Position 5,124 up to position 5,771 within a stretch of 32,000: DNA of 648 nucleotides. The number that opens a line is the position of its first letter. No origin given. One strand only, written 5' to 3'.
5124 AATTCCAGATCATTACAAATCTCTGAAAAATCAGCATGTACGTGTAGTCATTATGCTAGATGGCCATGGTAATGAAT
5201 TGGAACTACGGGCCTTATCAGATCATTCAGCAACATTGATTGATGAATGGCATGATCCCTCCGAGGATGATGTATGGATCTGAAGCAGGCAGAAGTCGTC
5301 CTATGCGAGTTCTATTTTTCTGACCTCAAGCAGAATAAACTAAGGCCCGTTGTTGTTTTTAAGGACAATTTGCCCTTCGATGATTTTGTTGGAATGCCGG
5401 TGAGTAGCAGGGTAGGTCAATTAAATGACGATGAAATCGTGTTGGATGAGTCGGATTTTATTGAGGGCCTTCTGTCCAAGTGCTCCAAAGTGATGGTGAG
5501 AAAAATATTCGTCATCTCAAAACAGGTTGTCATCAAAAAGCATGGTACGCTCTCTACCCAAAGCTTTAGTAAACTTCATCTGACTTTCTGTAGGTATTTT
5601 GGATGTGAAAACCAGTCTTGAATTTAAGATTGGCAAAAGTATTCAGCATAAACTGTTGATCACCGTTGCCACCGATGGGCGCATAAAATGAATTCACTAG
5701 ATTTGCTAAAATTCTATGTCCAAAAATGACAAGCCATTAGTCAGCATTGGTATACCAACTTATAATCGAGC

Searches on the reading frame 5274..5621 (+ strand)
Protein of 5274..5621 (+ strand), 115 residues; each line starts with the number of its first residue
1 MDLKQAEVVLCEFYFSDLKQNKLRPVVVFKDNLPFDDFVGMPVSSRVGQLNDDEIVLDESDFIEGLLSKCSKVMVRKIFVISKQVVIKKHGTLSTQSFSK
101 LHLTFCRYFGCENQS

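Call 86: search_protein_families(library=pfam, proteins=[window:5274-5621:+], max_evalue=0.001)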
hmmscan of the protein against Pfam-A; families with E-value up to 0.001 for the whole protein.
window:5274-5621:+ (115 aa): 1 family
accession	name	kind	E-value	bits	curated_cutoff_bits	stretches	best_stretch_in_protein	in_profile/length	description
PF02452.23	PemK_toxin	-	1.4e-11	45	23.1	1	4-107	1-107/109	PemK-like, MazF-like toxin of type II toxin-antitoxin system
